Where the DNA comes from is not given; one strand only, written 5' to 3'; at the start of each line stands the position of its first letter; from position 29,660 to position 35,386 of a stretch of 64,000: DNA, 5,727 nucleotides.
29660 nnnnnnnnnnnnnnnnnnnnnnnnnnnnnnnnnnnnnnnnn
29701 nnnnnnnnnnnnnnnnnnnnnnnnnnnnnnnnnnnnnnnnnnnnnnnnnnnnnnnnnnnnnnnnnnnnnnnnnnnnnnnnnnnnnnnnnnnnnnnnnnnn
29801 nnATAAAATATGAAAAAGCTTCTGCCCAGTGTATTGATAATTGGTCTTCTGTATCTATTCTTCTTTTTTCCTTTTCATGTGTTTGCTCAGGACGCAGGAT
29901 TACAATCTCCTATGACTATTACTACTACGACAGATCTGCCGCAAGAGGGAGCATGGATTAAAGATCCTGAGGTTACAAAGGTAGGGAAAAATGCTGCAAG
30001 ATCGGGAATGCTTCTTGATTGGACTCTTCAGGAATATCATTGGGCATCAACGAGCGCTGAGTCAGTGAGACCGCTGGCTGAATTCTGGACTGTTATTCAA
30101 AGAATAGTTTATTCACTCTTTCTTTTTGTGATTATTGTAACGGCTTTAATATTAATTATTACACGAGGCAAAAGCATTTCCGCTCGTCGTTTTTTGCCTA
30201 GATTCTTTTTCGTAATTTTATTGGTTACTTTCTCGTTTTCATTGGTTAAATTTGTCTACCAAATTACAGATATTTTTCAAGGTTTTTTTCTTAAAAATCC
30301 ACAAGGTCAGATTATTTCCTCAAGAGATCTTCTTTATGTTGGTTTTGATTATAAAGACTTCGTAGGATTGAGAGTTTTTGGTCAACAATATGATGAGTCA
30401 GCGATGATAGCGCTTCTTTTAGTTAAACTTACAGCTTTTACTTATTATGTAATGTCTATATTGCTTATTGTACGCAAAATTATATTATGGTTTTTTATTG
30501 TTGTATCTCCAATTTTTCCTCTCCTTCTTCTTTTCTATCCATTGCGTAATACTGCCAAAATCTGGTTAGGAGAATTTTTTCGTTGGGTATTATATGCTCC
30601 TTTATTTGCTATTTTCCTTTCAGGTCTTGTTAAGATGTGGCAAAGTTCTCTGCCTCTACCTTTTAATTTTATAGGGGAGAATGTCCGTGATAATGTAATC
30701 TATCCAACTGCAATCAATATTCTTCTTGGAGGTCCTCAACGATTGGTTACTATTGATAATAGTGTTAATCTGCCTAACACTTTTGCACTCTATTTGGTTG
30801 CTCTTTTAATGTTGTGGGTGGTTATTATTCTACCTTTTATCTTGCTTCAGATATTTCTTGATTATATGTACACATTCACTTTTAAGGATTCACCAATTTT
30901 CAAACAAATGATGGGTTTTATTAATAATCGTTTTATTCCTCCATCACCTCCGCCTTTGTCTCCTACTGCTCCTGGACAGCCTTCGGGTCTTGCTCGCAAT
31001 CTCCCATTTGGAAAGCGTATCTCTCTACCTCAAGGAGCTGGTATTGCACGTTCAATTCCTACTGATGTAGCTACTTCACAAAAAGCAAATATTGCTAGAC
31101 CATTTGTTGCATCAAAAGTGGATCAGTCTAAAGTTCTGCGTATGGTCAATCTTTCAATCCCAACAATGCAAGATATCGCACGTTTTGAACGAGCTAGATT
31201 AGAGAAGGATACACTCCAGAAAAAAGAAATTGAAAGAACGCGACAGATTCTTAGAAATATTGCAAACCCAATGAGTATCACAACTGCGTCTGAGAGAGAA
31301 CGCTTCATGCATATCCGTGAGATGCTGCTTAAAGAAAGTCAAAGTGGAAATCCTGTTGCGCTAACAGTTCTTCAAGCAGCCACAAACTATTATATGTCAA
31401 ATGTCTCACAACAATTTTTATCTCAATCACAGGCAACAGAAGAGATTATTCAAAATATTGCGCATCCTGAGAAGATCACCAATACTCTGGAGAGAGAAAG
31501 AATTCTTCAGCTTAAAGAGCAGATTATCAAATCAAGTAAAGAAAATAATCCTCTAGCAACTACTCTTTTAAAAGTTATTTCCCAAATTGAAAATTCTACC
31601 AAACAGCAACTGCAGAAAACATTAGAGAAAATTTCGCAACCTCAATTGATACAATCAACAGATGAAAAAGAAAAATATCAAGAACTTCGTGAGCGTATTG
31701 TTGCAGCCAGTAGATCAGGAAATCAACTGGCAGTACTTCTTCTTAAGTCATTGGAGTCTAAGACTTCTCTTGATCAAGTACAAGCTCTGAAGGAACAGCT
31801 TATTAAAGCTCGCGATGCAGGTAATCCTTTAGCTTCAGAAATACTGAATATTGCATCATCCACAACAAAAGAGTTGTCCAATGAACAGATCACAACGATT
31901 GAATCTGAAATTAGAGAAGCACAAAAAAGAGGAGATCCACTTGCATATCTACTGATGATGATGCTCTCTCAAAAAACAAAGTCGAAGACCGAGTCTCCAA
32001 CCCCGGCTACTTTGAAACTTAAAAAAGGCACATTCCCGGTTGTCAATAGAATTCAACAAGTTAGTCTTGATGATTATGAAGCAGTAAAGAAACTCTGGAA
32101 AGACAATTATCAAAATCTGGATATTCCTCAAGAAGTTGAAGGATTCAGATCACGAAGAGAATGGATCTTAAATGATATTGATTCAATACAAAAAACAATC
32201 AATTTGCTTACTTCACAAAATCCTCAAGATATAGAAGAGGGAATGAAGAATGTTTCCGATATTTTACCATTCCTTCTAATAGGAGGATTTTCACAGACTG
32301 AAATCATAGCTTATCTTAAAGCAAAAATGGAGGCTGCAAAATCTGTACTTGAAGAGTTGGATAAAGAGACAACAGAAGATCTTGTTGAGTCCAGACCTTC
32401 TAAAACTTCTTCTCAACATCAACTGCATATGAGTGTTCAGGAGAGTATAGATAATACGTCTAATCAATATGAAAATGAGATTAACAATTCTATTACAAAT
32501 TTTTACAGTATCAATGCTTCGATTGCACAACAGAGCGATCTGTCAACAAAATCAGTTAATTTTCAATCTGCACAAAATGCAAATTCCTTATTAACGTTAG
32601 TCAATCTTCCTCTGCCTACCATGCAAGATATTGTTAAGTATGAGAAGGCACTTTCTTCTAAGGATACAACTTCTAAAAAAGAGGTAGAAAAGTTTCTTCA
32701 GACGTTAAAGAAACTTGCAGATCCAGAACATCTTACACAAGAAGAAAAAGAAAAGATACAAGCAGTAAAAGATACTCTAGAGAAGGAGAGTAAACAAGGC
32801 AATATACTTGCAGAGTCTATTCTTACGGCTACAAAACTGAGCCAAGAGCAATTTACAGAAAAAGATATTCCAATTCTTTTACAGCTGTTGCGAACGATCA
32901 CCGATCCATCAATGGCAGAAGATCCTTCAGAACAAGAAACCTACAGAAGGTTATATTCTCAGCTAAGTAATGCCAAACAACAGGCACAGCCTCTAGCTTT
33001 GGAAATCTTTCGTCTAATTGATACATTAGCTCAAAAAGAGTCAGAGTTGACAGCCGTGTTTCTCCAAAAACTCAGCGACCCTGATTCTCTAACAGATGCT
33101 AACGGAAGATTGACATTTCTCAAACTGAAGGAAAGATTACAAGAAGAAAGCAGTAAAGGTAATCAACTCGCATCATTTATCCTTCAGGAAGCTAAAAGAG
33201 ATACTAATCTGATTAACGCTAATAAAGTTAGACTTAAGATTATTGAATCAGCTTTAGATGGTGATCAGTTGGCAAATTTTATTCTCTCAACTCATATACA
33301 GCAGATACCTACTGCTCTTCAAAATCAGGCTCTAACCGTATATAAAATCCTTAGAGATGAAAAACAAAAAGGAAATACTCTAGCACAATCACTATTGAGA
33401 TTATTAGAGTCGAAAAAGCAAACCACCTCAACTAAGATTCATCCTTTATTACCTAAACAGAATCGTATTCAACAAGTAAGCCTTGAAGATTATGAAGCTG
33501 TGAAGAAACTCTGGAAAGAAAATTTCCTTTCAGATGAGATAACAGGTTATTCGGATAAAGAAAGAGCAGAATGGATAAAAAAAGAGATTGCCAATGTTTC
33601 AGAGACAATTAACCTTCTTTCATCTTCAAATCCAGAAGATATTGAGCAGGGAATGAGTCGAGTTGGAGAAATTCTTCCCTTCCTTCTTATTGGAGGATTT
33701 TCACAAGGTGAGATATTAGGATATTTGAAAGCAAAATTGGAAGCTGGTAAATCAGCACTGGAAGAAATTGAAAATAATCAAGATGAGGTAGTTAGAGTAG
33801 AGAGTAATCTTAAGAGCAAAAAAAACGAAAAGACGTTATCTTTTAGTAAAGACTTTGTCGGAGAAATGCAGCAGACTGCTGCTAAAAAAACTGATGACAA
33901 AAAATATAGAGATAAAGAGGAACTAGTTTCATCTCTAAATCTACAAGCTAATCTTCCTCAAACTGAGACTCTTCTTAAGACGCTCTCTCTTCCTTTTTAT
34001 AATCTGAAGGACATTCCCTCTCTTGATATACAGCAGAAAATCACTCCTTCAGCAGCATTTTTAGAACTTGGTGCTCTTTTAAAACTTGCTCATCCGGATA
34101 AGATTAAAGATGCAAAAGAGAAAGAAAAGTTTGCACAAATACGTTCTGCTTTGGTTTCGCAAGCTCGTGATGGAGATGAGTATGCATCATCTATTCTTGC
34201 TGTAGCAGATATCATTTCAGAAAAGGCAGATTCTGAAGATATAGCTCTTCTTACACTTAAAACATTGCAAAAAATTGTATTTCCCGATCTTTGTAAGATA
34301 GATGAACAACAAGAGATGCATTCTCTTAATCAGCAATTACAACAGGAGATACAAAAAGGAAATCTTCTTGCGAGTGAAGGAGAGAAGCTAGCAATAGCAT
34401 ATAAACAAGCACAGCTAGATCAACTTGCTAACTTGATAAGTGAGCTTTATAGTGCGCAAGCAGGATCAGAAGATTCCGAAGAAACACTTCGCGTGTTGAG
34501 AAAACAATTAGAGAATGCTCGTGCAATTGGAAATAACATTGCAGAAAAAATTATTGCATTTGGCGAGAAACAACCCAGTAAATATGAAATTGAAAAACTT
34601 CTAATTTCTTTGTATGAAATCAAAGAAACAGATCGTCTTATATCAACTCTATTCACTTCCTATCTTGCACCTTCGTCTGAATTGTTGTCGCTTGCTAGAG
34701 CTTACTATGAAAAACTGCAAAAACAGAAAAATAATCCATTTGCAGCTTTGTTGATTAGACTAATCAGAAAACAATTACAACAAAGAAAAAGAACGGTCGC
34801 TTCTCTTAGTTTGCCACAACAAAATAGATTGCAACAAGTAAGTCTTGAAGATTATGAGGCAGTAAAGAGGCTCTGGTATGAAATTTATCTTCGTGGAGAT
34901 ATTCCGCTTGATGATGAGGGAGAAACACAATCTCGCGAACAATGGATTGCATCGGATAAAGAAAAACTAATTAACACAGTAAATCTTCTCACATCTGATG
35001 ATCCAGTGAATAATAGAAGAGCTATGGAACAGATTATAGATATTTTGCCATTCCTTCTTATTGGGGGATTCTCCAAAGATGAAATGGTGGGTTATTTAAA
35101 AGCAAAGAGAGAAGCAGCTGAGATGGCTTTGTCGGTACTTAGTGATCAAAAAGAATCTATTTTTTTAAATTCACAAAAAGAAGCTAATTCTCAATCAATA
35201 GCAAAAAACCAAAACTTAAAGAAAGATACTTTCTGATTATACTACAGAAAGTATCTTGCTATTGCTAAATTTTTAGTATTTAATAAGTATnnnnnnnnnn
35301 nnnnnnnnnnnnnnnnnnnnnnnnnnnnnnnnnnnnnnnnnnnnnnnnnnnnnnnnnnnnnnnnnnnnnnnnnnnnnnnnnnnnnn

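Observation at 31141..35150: Three ~1.4 kb tandem super-repeats at the DNA level inside the giant gene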

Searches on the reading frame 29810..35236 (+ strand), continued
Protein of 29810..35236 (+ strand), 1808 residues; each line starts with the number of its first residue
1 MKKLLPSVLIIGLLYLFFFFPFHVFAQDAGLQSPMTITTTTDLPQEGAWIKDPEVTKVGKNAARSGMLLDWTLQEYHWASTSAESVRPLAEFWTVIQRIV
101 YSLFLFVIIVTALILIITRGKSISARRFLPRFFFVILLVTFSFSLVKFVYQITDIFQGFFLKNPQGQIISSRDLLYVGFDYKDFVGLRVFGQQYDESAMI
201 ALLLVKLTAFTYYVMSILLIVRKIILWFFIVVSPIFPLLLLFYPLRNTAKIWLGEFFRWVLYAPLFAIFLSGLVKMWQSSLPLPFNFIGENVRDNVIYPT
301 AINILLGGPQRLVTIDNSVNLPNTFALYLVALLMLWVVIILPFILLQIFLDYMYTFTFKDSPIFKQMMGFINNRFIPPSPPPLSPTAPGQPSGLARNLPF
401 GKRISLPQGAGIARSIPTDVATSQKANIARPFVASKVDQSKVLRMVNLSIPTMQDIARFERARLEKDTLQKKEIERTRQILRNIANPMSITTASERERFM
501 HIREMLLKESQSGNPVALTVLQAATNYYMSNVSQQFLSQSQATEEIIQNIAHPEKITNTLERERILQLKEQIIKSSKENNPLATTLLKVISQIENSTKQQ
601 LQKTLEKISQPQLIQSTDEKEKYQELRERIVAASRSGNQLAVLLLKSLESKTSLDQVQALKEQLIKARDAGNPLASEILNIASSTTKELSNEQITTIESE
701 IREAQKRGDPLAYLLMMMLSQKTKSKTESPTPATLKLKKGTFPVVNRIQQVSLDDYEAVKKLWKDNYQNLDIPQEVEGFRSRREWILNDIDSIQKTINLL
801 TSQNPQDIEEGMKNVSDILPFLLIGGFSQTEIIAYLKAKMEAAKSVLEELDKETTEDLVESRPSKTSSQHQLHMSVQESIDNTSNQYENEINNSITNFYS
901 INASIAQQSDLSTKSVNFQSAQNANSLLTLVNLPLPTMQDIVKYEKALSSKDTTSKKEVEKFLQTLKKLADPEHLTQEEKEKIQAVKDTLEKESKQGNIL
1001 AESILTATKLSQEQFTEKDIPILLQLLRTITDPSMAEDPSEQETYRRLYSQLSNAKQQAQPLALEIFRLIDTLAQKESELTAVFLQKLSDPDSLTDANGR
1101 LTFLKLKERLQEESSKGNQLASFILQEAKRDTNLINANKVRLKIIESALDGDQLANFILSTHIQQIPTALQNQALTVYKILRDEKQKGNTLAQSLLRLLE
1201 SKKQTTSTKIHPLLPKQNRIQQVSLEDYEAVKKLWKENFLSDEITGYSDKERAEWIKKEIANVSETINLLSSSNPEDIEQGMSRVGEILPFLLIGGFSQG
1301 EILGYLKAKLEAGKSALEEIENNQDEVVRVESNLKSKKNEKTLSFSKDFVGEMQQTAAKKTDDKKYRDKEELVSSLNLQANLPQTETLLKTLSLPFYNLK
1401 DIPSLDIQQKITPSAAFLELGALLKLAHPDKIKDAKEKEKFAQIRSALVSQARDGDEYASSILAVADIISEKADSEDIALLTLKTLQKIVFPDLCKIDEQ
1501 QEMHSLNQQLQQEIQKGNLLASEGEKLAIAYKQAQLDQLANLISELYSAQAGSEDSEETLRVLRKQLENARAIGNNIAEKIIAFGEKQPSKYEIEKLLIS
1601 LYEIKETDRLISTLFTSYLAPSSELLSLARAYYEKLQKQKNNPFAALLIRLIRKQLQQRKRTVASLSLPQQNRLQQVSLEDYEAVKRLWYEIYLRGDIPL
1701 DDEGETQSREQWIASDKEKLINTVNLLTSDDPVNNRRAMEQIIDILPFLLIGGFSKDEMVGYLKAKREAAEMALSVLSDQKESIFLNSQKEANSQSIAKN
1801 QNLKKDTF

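Call 70: find_encoding_contigs(protein=P0054, flank=8000, max_places=1)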
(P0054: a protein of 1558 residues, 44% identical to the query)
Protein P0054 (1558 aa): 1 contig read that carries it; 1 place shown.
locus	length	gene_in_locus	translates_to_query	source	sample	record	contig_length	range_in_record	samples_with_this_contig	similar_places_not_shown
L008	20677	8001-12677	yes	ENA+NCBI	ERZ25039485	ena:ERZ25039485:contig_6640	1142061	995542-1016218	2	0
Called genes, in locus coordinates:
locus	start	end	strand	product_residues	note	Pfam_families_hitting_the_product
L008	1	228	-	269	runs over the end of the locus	PF01026:TatD_DNase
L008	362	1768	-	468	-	PF00133:tRNA-synt_1, PF01921:tRNA-synt_1f (faint), PF09334:tRNA-synt_1g, PF00133:tRNA-synt_1, PF01406:tRNA-synt_1e (weak), PF19303:Anticodon_3 (weak)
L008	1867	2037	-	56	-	-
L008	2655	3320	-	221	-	PF18895:T4SS_pilin (weak)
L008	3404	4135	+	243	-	PF01628:HrcA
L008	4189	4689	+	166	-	PF01025:GrpE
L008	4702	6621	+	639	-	PF00012:HSP70, PF06723:MreB_Mbl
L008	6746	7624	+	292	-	PF00226:DnaJ, PF01556:DnaJ_C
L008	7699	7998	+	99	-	PF18895:T4SS_pilin (weak)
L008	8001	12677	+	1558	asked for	-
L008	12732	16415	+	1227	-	-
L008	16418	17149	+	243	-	PF14023:Bestrophin-like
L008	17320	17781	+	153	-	PF13473:Cupredoxin_1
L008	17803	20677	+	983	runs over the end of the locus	PF00580:UvrD-helicase, PF01443:Viral_helicase1 (faint), PF13245:AAA_19, PF13604:AAA_30 (faint), PF13361:UvrD_C, PF12705:PDDEXK_1, PF01930:Cas_Cas4 (weak), PF10926:DUF2800 (weak), +1 more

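Call 77: search_protein_families(library=pfam, proteins=[P0041, P0098, P0113, P0012, P0019, P0061, P0056], max_evalue=0.01)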
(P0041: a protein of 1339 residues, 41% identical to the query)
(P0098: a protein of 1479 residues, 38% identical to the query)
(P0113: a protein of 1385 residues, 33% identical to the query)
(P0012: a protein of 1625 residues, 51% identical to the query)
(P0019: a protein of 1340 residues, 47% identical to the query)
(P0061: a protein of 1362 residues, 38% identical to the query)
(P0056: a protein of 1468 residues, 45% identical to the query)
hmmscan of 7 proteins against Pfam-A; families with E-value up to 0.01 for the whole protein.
P0041 (1339 aa): 0 families

P0098 (1479 aa): 0 families

P0113 (1385 aa): 0 families

P0012 (1625 aa): 1 family
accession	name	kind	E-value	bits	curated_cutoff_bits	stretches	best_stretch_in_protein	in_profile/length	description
PF04610.19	TrbL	-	2.7e-06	27.8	25.9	1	111-274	6-176/215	TrbL/VirB6 plasmid conjugal transfer protein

P0019 (1340 aa): 1 family
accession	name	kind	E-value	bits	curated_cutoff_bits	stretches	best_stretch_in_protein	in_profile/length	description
PF04610.19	TrbL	-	4.4e-06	27.1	25.9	1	114-275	5-174/215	TrbL/VirB6 plasmid conjugal transfer protein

P0061 (1362 aa): 2 families
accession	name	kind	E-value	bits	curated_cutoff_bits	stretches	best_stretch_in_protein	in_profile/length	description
PF04610.19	TrbL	-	2.4e-05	24.6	25.9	1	116-303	4-178/215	TrbL/VirB6 plasmid conjugal transfer protein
PF13288.12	DXPR_C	-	0.00056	20.6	27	0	569-630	47-107/115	DXP reductoisomerase C-terminal domain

P0056 (1468 aa): 1 family
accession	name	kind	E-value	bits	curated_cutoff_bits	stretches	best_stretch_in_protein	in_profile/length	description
PF24465.1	Tri-helical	-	1.8e-05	25.5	27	0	480-519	9-51/85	Tri-helical domain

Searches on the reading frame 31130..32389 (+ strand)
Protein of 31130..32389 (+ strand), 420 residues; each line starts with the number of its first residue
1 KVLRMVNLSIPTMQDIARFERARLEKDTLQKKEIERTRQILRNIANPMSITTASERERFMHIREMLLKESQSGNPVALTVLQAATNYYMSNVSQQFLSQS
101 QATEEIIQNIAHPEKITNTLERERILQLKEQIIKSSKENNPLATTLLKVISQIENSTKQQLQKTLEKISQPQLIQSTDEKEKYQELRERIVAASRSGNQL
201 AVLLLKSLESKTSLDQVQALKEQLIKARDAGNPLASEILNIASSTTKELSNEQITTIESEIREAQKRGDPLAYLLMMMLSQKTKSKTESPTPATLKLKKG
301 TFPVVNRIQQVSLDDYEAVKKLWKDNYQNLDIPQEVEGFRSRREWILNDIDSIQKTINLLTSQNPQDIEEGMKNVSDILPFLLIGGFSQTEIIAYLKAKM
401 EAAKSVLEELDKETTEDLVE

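Call 30: search_solved_structures(query=A1, max_evalue=1)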
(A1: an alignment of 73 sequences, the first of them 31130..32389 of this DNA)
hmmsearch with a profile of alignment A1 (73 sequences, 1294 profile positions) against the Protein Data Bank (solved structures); distinct sequences matched with E-value up to 1: 12.
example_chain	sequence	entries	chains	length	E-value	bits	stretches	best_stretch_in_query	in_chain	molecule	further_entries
9r1k_A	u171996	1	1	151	0.033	15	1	622-737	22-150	sc-apCC-4-A7F-1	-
9r1n_A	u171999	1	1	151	0.081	13.7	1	622-737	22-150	sc-apCC-4-DPH-2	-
7xgf_A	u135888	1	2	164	0.083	13.7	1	1039-1174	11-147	BCL-xL and MCL-1 dual inhibitor 2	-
7xge_A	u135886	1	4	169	0.084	13.7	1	1039-1174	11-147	BCL-xL and MCL-1 dual binder 2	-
9r1j_A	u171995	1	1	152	0.1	13.4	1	621-737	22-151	sc-apCC-4-NR-1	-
9dni_A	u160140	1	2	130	0.13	13.1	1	994-1094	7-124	De novo designed IR agonist ""S2-F1-S1""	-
9dn6_A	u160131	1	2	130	0.18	12.6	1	993-1098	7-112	De novo designed IR agonist RF-405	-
7xgg_A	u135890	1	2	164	0.19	12.5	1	1048-1174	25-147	BCL-xL and MCL-1 dual inhibitor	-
8a3k_UNK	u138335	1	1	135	0.26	12.1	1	625-737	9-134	sc-apCC-4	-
8g9k_A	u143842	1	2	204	0.49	11.1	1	620-741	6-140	THR2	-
7p5b_A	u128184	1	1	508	0.55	11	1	987-1078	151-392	Variant surface glycoprotein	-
7jh5_A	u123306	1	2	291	0.66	10.7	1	580-764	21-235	Co-LOCKR: de novo designed protein switch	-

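Call 33: predict_structure(alignment_id=A1)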
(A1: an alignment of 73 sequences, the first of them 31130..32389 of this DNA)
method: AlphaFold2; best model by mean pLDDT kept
length: 420 residues; sequences in the alignment: 73
mean_pLDDT: 85.8   pTM: 0.56
mean pLDDT of the five models: 85.8, 84.1, 83.7, 81.1, 75.2
residues with pLDDT >= 90: 227; 70-90: 146; 50-70: 28; < 50: 19
segments of 3 or more residues with pLDDT < 50: 1-5, 300-308
pLDDT, mean of each block of 10 residues (from residue 1): 49 75 82 85 87 91 93 90 82 77 91 89 93 95 94 93 96 96 97 96 95 93 93 94 85 90 92 90 72 51 48 82 92 63 91 95 90 90 84 93 95 74
secondary structure, 60 per line:
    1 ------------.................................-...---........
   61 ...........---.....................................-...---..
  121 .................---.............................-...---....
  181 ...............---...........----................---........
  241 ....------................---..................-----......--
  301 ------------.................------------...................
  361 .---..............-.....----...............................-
elements in order: H13-45 H53-71 H75-111 H119-137 H141-169 H177-195 H199-209 H214-229 H233-244 H251-266 H270-287 H293-298 H313-329 H342-361 H365-378 H380-384 H389-419

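Call 65: search_protein_families(library=ncbifam, proteins=[window:31130-32389:+], max_evalue=1)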
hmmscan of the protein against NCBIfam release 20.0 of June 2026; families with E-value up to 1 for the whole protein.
window:31130-32389:+ (420 aa): 3 families
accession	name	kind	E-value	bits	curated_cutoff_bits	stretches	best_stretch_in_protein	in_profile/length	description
NF041485.2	spor_mat_CgeC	equivalog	0.064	13.4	110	1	202-235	21-54/101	spore maturation protein CgeC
NF040618.1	PPA1309_fam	subfamily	0.14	12.2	70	0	156-227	100-158/164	PPA1309 family protein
NF040878.1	SE1561_fam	subfamily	0.23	11.5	40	1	390-416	2-28/46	SE1561 family protein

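Call 71: fold_search(model_id=the predicted structure, library=pdb)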
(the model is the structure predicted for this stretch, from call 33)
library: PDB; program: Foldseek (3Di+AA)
matches with E <= 10: 53; with E <= 0.001: 0
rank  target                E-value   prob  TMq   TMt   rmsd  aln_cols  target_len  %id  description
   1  8tm9_B                7.3e-01  0.18  0.12  0.18  21.2       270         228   14  Computationally designed tunable C2 symmetric tandem repeat homodimer, D_3_633_8x bound to peptide (released 2024-12-11)
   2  8tlp_B                9.9e-01  0.12  0.10  0.16  21.1       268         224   13  Computationally designed tunable C2 symmetric tandem repeat homodimer, D_3_633_8x without peptide (released 2024-12-11)
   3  8f7n                  1.4e+00  0.06  0.11  0.12  35.0       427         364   11  Crystal structure of chemoreceptor McpZ ligand sensing domain (released 2023-07-05)
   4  8z7x                  3.4e+00  0.03  0.09  0.10  24.7       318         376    8  SLC19A3-Thiamine inward structure (released 2025-01-08)
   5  6o3e_B                3.7e+00  0.04  0.14  0.12  29.5       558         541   10  mouse aE-catenin 82-883 (released 2019-11-13)
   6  8r5s_A                3.7e+00  0.04  0.09  0.15  25.8       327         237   15  t113 - De-novo designed soluble homotetramer (released 2024-11-27)
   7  8snb_8R               4.1e+00  0.03  0.10  0.11  54.3       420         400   13  atomic model of sea urchin sperm doublet microtubule (48-nm periodicity) (released 2023-06-28)
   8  7ocy_A                4.1e+00  0.02  0.09  0.07  29.9       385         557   12  Enterococcus faecalis EfrCD in complex with a nanobody (released 2022-05-18)
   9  4k1n_A                4.2e+00  0.02  0.11  0.10  31.5       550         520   11  Crystal structure of full-length mouse alphaE-catenin (released 2013-05-01)
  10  4igg_B                4.4e+00  0.03  0.11  0.08  26.1       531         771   11  Full-length human alpha-catenin crystal structure (released 2012-12-26)
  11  6poo                  4.6e+00  0.05  0.11  0.16  30.9       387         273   11  Novel structure of the N-terminal helical domain of BibA, a group B streptococcus immunogenic bacterial adhesin (released 2020-08-12)
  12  8zkt_B                5.1e+00  0.04  0.10  0.09  23.7       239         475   10  Structure of Polycystin-1/Polycystin-2 complex with GOF mutations (released 2025-05-21)
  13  6o3e_A                5.1e+00  0.03  0.12  0.10  26.8       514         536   12  mouse aE-catenin 82-883 (released 2019-11-13)
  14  9ll0                  5.1e+00  0.03  0.11  0.12  23.7       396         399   11  Cryo-EM structure of G6PT1 in complex with Glucose-6-phosphate (released 2025-12-31)
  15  9cpc_3J               5.1e+00  0.02  0.10  0.11  50.9       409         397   14  Atomic model of porcine brain ventricles cilia doublet microtubule (48-nm periodicity) (released 2024-10-23)
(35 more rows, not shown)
